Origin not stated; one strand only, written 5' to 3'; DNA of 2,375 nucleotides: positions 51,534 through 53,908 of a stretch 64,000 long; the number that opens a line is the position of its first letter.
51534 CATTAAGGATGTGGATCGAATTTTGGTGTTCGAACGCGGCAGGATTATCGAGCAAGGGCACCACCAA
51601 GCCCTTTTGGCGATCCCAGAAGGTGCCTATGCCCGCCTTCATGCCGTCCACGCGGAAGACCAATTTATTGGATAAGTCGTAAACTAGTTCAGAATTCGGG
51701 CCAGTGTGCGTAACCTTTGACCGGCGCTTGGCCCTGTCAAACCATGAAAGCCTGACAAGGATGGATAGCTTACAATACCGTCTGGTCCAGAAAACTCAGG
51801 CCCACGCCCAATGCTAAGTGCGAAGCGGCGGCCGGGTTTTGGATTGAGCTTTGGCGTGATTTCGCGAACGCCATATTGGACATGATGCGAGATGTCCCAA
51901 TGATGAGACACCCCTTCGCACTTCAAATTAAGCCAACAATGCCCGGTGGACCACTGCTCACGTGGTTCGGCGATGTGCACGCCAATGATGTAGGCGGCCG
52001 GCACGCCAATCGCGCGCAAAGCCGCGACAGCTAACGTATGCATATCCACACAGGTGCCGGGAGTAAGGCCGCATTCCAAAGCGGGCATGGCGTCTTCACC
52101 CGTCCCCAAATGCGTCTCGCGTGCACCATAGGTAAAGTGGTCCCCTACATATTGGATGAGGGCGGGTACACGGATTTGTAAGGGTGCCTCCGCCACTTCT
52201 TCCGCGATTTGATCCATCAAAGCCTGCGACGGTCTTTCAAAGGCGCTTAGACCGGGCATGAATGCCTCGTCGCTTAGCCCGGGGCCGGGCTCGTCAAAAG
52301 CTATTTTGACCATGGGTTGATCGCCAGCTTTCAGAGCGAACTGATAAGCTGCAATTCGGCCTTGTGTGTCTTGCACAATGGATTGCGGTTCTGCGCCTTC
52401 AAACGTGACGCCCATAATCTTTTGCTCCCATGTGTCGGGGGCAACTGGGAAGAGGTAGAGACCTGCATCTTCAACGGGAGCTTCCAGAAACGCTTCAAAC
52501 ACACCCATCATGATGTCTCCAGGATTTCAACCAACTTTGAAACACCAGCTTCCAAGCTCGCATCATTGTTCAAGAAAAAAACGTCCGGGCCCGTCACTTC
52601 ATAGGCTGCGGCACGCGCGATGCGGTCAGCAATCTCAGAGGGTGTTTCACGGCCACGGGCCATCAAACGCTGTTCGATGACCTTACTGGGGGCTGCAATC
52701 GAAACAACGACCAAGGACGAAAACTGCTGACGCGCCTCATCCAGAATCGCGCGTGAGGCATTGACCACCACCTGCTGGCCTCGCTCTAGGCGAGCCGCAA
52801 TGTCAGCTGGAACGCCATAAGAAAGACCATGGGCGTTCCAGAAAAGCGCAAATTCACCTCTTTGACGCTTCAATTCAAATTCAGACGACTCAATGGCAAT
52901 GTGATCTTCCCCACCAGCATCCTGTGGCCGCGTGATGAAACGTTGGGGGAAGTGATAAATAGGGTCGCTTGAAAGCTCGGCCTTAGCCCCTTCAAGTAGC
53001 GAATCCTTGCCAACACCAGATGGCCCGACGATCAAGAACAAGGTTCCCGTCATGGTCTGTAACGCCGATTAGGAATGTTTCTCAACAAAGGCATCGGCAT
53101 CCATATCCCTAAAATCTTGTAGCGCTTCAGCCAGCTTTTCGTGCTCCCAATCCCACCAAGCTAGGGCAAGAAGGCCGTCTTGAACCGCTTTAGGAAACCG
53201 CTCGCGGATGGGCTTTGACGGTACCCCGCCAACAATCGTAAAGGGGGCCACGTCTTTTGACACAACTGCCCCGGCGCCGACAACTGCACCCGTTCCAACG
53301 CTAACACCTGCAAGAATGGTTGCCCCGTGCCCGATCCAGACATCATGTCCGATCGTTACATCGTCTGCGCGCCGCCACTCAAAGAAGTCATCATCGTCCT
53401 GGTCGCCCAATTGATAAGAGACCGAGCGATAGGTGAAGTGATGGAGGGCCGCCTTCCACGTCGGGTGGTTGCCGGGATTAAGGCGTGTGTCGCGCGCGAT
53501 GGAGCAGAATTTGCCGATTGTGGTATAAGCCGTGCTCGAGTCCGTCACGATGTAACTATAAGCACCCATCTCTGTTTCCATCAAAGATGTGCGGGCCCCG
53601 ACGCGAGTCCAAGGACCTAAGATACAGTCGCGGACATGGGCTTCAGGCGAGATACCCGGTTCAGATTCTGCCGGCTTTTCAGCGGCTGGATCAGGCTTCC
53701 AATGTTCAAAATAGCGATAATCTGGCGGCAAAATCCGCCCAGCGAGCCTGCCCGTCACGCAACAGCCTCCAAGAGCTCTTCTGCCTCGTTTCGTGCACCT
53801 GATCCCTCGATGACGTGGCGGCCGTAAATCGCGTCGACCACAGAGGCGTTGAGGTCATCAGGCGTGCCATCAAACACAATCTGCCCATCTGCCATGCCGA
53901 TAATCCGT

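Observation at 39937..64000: Candidate new system: expanded, PhnP/PhnO-less C-P lyase locus with outer-membrane uptake and several unexplained enzymes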

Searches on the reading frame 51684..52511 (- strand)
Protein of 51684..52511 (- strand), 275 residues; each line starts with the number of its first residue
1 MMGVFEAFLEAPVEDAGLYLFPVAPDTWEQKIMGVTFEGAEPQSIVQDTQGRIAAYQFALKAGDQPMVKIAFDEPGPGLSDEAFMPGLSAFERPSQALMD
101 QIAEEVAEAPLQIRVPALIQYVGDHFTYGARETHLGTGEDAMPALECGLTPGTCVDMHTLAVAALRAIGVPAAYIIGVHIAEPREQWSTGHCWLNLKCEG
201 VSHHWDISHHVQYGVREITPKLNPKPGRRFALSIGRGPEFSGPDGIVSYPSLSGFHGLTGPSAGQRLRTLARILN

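Call 4: search_protein_families(library=pfam, proteins=[window:51684-52511:-])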
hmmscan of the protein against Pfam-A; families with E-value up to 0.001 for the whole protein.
window:51684-52511:- (275 aa): 1 family
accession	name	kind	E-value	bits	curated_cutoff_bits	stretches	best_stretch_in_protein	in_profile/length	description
PF01841.26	Transglut_core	-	1.8e-12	47.9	23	1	102-198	3-98/108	Transglutaminase-like superfamily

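Call 5: search_protein_families(library=ncbifam, proteins=[window:51684-52511:-])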
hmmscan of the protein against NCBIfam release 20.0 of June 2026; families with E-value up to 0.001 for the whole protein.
window:51684-52511:- (275 aa): 0 families

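Call 13: find_homologous_proteins(query=window:51684-52511:-)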
Query window:51684-52511:- (275 aa): 56 proteins with E <= 0.001 among 5141 candidates.
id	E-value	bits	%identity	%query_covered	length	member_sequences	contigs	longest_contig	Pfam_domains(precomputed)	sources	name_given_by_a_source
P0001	5.7e-179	611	96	100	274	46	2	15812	PF01841.26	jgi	jgi:transglutaminase-like putative cysteine protease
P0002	1.6e-164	564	88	100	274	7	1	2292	PF01841.26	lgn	-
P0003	1.2e-158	545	85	99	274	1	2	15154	PF01841.26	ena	-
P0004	7.2e-152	522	82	100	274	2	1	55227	PF01841.26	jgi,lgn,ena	-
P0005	2.0e-149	514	82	100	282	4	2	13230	PF01841.26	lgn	-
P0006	7.3e-145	499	78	100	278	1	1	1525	PF01841.26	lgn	-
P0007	1.2e-136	472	75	99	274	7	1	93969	PF01841.26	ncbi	-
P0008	3.6e-134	464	72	99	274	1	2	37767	PF01841.26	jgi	jgi:transglutaminase-like putative cysteine protease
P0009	1.3e-109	384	60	99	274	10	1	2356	PF01841.26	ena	-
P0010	2.4e-109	383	93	64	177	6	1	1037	PF01841.26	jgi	-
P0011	2.4e-107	376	59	100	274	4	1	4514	PF01841.26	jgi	jgi:Transglutaminase-like superfamily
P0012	5.3e-105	369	61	99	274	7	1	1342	PF01841.26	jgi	jgi:Transglutaminase-like superfamily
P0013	2.0e-103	364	58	99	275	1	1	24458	PF01841.26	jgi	jgi:hypothetical protein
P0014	6.5e-101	355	57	100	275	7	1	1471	PF01841.26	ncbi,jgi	jgi:hypothetical protein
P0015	1.9e-97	344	58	99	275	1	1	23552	PF01841.26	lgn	-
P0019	4.8e-92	326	57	99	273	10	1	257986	PF01841.26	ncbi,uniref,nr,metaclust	ncbi:transglutaminase domain-containing protein [Sandarakinorhabdus sp. AAP62]|uniref:transglutamina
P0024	3.1e-88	314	51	99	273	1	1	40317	PF01841.26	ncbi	ncbi:MAG: transglutaminase domain-containing protein [Beijerinckiaceae bacterium]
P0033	4.9e-82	293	50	99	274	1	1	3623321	PF01841.26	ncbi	-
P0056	3.2e-42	163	38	96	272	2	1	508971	PF01841.26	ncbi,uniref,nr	ncbi:transglutaminase-like domain-containing protein [Pannonibacter tanglangensis]|uniref:Transgluta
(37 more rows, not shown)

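Call 14: find_encoding_contigs(protein=P0056, flank=10000, max_places=2)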
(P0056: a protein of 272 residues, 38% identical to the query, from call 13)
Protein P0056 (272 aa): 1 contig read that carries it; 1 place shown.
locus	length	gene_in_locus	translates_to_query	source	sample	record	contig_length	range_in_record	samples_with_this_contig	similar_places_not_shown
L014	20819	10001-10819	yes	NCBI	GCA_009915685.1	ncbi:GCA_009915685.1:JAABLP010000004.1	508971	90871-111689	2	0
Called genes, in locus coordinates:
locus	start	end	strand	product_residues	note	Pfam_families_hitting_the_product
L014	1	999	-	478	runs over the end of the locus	PF00171:Aldedh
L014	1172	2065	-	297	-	PF00701:DHDPS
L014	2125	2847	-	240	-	PF02463:SMC_N, PF00005:ABC_tran, PF13304:AAA_21 (weak)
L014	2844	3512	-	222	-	PF00528:BPD_transp_1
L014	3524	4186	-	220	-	PF00528:BPD_transp_1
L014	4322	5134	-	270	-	PF00497:SBP_bac_3, PF09084:NMT1 (weak), PF12974:Phosphonate-bd (weak)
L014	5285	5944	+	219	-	PF00392:GntR, PF07729:FCD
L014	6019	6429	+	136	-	-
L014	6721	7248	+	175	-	PF07987:DUF1775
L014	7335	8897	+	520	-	PF04234:CopC, PF05425:CopD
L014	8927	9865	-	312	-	PF00892:EamA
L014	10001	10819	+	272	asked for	PF01841:Transglut_core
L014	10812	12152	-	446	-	PF06808:DctM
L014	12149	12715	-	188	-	PF04290:DctQ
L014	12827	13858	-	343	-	PF03480:DctP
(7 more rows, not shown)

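Call 15: find_encoding_contigs(protein=P0024, flank=10000, max_places=2)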
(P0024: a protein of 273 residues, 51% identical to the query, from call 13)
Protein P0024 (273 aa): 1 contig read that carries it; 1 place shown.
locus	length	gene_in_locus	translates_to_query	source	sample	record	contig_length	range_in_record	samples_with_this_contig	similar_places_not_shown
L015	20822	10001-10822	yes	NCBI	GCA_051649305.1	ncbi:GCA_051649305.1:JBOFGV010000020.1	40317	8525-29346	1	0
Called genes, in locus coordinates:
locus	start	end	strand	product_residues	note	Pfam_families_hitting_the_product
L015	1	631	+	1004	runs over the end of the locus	PF14850:Pro_dh-DNA_bdg, PF01619:Pro_dh, PF00171:Aldedh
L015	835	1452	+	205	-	PF01470:Peptidase_C15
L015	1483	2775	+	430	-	PF13229:Beta_helix, PF05048:NosD (faint), PF13229:Beta_helix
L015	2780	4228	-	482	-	PF00171:Aldedh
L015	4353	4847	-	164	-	PF01978:TrmB (faint), PF12802:MarR_2 (weak), PF01047:MarR (faint)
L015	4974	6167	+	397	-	PF00561:Abhydrolase_1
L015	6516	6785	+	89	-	PF04365:BrnT_toxin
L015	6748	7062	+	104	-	PF14384:BrnA_antitoxin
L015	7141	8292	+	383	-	PF00155:Aminotran_1_2, PF01041:DegT_DnrJ_EryC1 (weak)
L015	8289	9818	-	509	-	PF13541:ChlI, PF01078:Mg_chelatase, PF07728:AAA_5 (weak), PF00493:MCM (weak), PF13335:Mg_chelatase_C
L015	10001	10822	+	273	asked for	PF01841:Transglut_core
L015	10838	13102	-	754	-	PF00989:PAS (faint), PF13188:PAS_8 (faint), PF12860:PAS_7, PF00990:GGDEF, PF00563:EAL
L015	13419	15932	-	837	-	PF00270:DEAD (weak), PF04851:ResIII, PF17757:UvrB_inter, PF27431:UvrB_3rd, PF00271:Helicase_C, PF12344:UvrB, PF02151:UVR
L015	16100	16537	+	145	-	PF13174:TPR_6 (faint), PF13428:TPR_14 (faint), PF14559:TPR_19 (weak), PF00515:TPR_1 (weak), PF07719:TPR_2 (weak)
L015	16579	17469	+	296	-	PF04909:Amidohydro_2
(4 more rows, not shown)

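Call 16: find_encoding_contigs(protein=P0019, flank=10000, max_places=2)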
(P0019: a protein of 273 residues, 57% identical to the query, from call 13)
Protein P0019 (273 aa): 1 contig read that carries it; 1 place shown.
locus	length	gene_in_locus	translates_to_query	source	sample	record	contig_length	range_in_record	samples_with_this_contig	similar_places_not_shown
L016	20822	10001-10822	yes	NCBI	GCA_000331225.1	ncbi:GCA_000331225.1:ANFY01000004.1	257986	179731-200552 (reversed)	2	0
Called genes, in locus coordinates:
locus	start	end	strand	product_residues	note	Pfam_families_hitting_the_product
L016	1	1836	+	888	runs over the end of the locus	PF07715:Plug, PF00593:TonB_dep_Rec_b-barrel, PF14905:OMP_b-brl_3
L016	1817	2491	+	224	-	PF13238:AAA_18 (faint)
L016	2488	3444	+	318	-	PF12974:Phosphonate-bd, PF09084:NMT1 (weak)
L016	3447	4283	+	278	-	PF12974:Phosphonate-bd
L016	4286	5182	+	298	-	PF00528:BPD_transp_1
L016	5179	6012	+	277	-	PF00528:BPD_transp_1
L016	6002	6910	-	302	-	PF00294:PfkB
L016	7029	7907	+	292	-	PF00892:EamA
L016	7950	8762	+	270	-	PF00005:ABC_tran, PF13304:AAA_21 (faint)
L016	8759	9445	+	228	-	PF00132:Hexapep, PF14602:Hexapep_2 (weak)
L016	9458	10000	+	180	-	PF13671:AAA_33 (faint)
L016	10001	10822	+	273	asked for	PF01841:Transglut_core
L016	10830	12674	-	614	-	PF00664:ABC_membrane, PF00005:ABC_tran, PF02463:SMC_N (faint)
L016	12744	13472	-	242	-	PF03372:Exo_endo_phos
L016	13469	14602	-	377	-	PF01979:Amidohydro_1 (weak), PF07969:Amidohydro_3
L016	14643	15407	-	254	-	PF00392:GntR, PF07702:UTRA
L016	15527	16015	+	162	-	PF06754:PhnG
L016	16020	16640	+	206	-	PF05845:PhnH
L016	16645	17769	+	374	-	PF05861:PhnI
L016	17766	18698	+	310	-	PF06007:PhnJ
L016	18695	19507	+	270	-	PF00005:ABC_tran, PF13304:AAA_21 (faint), PF08352:oligo_HPY (weak)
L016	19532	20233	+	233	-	PF00005:ABC_tran, PF13191:AAA_16 (weak)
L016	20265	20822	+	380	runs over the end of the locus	PF01979:Amidohydro_1, PF07969:Amidohydro_3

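Call 18: find_encoding_contigs(protein=P0033, flank=10000, max_places=2)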
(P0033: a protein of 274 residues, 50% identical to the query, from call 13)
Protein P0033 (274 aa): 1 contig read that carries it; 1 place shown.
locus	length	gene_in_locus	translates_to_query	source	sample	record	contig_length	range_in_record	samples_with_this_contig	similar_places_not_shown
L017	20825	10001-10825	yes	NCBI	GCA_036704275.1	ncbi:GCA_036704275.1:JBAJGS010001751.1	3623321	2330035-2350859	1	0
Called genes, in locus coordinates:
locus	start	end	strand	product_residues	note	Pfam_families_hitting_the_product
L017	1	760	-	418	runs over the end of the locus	PF05987:DUF898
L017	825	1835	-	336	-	PF00512:HisKA, PF13581:HATPase_c_2 (faint), PF02518:HATPase_c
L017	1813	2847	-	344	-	PF03706:LPG_synthase_TM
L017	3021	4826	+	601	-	PF08439:Peptidase_M3_N, PF01432:Peptidase_M3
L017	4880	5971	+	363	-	PF01264:Chorismate_synt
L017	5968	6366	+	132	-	PF01042:Ribonuc_L-PSP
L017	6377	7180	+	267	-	PF02633:Creatininase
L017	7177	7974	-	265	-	PF00459:Inositol_P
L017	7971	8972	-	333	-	PF01408:GFO_IDH_MocA, PF02894:GFO_IDH_MocA_C, PF22725:GFO_IDH_MocA_C3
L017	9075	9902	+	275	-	PF00106:adh_short, PF08659:KR, PF13561:adh_short_C2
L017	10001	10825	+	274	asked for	PF01841:Transglut_core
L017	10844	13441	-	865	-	PF00270:DEAD (weak), PF04851:ResIII, PF17757:UvrB_inter, PF27431:UvrB_3rd, PF00271:Helicase_C, PF12344:UvrB, PF02151:UVR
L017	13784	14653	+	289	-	PF13505:OMP_b-brl, PF03797:Autotransporter (faint)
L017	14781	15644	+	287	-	PF04909:Amidohydro_2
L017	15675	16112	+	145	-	PF13428:TPR_14 (faint), PF14853:Fis1_TPR_C (faint), PF13432:TPR_16 (faint), PF00515:TPR_1 (faint), PF13174:TPR_6 (faint), PF14559:TPR_19 (weak), PF07719:TPR_2 (weak)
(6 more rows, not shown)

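Call 43: search_solved_structures(query=window:51684-52511:-, max_evalue=1, show_alignments=2)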
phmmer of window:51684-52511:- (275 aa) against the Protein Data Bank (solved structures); distinct sequences matched with E-value up to 1: 3.
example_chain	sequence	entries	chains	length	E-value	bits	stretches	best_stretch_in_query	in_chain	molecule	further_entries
3gmg_A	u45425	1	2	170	0.045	16.2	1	38-89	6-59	Uncharacterized protein Rv1825/MT1873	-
8ukm_B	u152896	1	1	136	0.72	12.2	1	148-211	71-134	T33-ml30-redesigned-4-OT-fold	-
6e74_A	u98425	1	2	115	0.98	11.8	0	2-50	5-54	Transthyretin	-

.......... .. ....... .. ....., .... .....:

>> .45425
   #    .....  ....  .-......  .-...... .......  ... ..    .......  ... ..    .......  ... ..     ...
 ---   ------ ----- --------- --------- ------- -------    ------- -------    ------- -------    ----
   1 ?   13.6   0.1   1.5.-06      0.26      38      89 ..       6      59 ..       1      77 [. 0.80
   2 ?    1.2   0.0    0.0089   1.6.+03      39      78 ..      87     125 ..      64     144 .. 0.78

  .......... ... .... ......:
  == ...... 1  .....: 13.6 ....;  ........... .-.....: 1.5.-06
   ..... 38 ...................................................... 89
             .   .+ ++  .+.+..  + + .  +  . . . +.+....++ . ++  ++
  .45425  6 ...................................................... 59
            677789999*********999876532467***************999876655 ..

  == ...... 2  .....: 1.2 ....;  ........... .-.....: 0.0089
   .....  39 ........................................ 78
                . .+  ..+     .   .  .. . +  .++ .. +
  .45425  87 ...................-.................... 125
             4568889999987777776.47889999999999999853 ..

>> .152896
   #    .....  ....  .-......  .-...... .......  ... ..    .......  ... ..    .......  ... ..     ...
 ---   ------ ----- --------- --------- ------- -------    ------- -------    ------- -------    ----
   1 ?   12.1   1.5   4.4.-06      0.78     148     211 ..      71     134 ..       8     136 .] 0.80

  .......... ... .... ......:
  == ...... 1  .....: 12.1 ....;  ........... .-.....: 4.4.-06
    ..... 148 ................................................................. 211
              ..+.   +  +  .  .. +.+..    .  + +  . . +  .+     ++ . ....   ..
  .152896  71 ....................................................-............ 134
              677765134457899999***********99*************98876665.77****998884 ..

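Call 57: predict_structure(alignment_id=A1)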
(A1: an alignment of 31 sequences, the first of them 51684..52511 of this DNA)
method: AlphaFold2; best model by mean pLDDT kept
length: 275 residues; sequences in the alignment: 31
mean_pLDDT: 95.6   pTM: 0.91
mean pLDDT of the five models: 95.6, 94.6, 94.0, 92.5, 92.4
residues with pLDDT >= 90: 253; 70-90: 22; 50-70: 0; < 50: 0
segments of 3 or more residues with pLDDT < 50: none
pLDDT, mean of each block of 10 residues (from residue 1): 94 98 98 98 98 98 98 97 93 96 97 98 94 90 92 95 98 98 96 97 95 91 91 96 95 97 97 95
secondary structure, 60 per line:
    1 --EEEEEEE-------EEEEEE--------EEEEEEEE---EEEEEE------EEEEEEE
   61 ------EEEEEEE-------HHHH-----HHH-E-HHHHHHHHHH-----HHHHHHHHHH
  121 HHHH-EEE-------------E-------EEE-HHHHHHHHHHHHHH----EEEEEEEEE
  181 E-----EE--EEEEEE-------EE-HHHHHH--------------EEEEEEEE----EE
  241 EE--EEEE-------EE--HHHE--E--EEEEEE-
elements in order: E3-9 E17-22 E31-38 E42-47 E54-60 E67-73 H81-84 H96-105 H111-124 E126-128 E150-152 H154-167 E172-181 E191-196 H207-212 E227-234 E239-242 E245-248 E269-274

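Call 61: fold_search(model_id=the predicted structure, library=pdb)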
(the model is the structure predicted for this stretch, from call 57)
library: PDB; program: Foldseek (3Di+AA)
matches with E <= 10: 943; with E <= 0.001: 5
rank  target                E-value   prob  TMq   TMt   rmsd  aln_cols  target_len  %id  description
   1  3isr_A                2.2e-10  1.00  0.53  0.51  12.1       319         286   15  The Crystal Structure of a Putative Cysteine Protease from Cytophaga hutchinsonii to 1.9A (released 2009-09-08)
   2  3isr_B                3.7e-10  1.00  0.51  0.49  11.6       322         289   14  The Crystal Structure of a Putative Cysteine Protease from Cytophaga hutchinsonii to 1.9A (released 2009-09-08)
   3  3isr_C                4.4e-10  1.00  0.53  0.51  11.7       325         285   14  The Crystal Structure of a Putative Cysteine Protease from Cytophaga hutchinsonii to 1.9A (released 2009-09-08)
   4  6g49                  2.7e-04  1.00  0.41  0.39   9.6       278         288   13  Crystal structure of the periplasmic domain of TgpA from Pseudomonas aeruginosa (released 2019-04-10)
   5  6g4h                  2.7e-04  1.00  0.36  0.36  10.7       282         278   14  Crystal structure of the periplasmic domain of TgpA from Pseudomonas aeruginosa bound to ethylmercury (released 2019-04-10)
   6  9crn                  2.9e-03  1.00  0.33  0.26  10.1       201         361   12  Crystal structure of Streptococcus pyogenes TglA (released 2024-08-14)
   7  3s3j_A                1.0e-02  0.38  0.22  0.11  21.4       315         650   11  Transglutaminase 2 in complex with a novel inhibitor (released 2012-06-06)
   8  8oxx_A                1.4e-02  0.25  0.23  0.16  23.9       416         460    9  Transglutaminase 3 in complex with inhibitor Z-don and DH patient-derived Fab DH63-B02 (released 2023-10-18)
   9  9bc4_A                1.7e-02  0.16  0.20  0.14  23.3       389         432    9  Transglutaminase 2 - Intermediate State (released 2024-07-03)
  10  8tr9                  2.1e-02  0.33  0.28  0.13  25.4       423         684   10  Cryo-EM structure of transglutaminase 2 bound to GDP (released 2024-07-31)
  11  9e5c_1m               2.2e-02  0.97  0.25  0.15   7.3       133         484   14  Cryo-EM structure of 96 nm repeat of microtubule doublet from T. brucei flagellum (released 2025-03-12)
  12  6kzb_A                2.2e-02  0.57  0.29  0.14  21.9       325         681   11  Transglutaminase2 complexed with calcium (released 2020-12-09)
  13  3wno_A                3.6e-02  0.08  0.16  0.08  24.5       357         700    9  D308A mutant of Bacillus circulans T-3040 cycloisomaltooligosaccharide glucanotransferase complexed with cycloisomalto (released 2014-02-05)
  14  8z4f_A                4.0e-02  0.98  0.36  0.33   4.7       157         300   16  Pseudomurein Endoisopeptidases PeiP (released 2024-10-30)
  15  4pyg_A                4.0e-02  0.23  0.26  0.12  22.8       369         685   11  Transglutaminase2 complexed with GTP (released 2015-02-11)
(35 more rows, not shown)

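Call 76: search_protein_families(library=pfam, proteins=[L016:1817-2491:+])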
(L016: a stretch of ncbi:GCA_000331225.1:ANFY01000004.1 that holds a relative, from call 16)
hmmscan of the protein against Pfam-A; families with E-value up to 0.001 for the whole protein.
L016:1817-2491:+ (224 aa): 2 families
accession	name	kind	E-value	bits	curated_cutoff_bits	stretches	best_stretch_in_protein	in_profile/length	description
PF13238.12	AAA_18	-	2.2e-05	25.4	29.4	1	26-66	1-40/128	AAA domain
PF13521.12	AAA_28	-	4.6e-05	24.1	27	1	25-52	1-28/164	AAA domain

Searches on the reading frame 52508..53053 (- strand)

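Call 4: search_protein_families(library=pfam, proteins=[window:52508-53053:-])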
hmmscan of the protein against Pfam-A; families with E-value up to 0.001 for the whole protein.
window:52508-53053:- (181 aa): 1 family
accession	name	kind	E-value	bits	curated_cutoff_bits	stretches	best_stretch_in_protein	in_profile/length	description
PF00625.27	Guanylate_kin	-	7.4e-08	32.7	25.2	1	5-179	4-180/182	Guanylate kinase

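Call 6: search_protein_families(library=ncbifam, proteins=[window:52508-53053:-])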
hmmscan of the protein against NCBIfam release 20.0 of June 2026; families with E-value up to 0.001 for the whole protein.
window:52508-53053:- (181 aa): 5 families
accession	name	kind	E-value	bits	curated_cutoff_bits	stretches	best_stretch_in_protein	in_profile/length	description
TIGR02322.1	phosphon_PhnN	equivalog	1.5e-62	210.4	156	1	3-180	1-178/179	phosphonate metabolism protein/1,5-bisphosphokinase (PRPP-forming) PhnN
NF007485.0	PRK10078.1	equivalog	8.2e-43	146.3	153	1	3-179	2-175/186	ribose 1,5-bisphosphokinase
TIGR03263.1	guanyl_kin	equivalog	3.3e-16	59.4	160.45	1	3-150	1-150/180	guanylate kinase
NF011325.0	PRK14738.1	equivalog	3.1e-15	56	263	1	4-178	14-192/206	guanylate kinase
NF011324.0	PRK14737.1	equivalog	8e-07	29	318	1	4-149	6-153/187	guanylate kinase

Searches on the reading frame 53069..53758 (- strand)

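Call 4: search_protein_families(library=pfam, proteins=[window:53069-53758:-])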
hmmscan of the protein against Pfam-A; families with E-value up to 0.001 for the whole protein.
window:53069-53758:- (229 aa): 3 families
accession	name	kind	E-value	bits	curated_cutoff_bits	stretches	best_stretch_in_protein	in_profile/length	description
PF00132.30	Hexapep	-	5.6e-13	48.4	27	1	133-167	1-35/36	Bacterial transferase hexapeptide (six repeats)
PF14602.12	Hexapep_2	-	2.1e-07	31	27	1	134-167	2-33/34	Hexapeptide repeat of succinyl-transferase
PF25084.1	LbH_EIF2B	-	0.00016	22.1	54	0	132-170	60-97/105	EIF2B subunit epsilon LbH domain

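Call 6: search_protein_families(library=ncbifam, proteins=[window:53069-53758:-])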
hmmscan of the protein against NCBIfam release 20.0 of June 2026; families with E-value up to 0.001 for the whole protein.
window:53069-53758:- (229 aa): 36 families (the best 25 are shown)
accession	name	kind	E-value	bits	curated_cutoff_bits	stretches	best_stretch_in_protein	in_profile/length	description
TIGR03308.1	phn_thr-fam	hypoth_equivalog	5.8e-86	287.5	201.65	1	30-228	5-203/204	phosphonate metabolim protein, transferase hexapeptide repeat family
NF000311.1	Vat_ABCDEFH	equivalog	3.1e-29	102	300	1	79-218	58-195/201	Vat family streptogramin A O-acetyltransferase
NF000490.1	chloram_CatB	equivalog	3.4e-29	101.7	350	1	79-216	57-193/210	type B chloramphenicol O-acetyltransferase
NF033468.1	stregram_VatI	exception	2.1e-28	99.5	415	1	79-214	60-193/208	streptogramin A O-acetyltransferase Vat(I)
NF000101.1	stregram_VatA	exception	3.5e-24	85.7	450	1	79-214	66-199/219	streptogramin A O-acetyltransferase Vat(A)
NF000504.1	stregram_VatH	exception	9.1e-24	84.5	475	1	78-224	64-208/216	streptogramin A O-acetyltransferase Vat(H)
NF000020.1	stregram_VatE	exception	6e-22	78.3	450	1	80-210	63-192/214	streptogramin A O-acetyltransferase Vat(E)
NF000097.1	stregram_VatC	exception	2.7e-21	76.5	425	1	80-214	67-199/212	streptogramin A O-acetyltransferase Vat(C)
NF000111.1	stregram_VatD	exception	1.2e-20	74.1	400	1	80-216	62-196/209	streptogramin A O-acetyltransferase Vat(D)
NF000147.1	stregram_VatF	exception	6.6e-20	71.5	400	1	80-221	68-208/221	streptogramin A O-acetyltransferase Vat(F)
NF000084.1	amicyc_ac_ApmA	equivalog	4e-18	66.1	550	1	131-214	174-259/274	aminocyclitol acetyltransferase ApmA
TIGR03532.1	DapD_Ac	equivalog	5.8e-15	55.5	231.75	1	129-186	156-213/231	2,3,4,5-tetrahydropyridine-2,6-dicarboxylate N-acetyltransferase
NF058585.1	HptprglPActTf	PfamEq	5.9e-14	52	300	1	130-187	103-160/172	heptaprenylglyceryl phosphate O-acetyltransferase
NF007240.0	PRK09677.1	equivalog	1.6e-13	50.6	243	1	131-186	128-183/192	putative lipopolysaccharide biosynthesis O-acetyl transferase WbbJ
TIGR03570.1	NeuD_NnaD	subfamily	1.1e-12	48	160.8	1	133-182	153-202/202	NeuD/PglB/VioB family sugar acetyltransferase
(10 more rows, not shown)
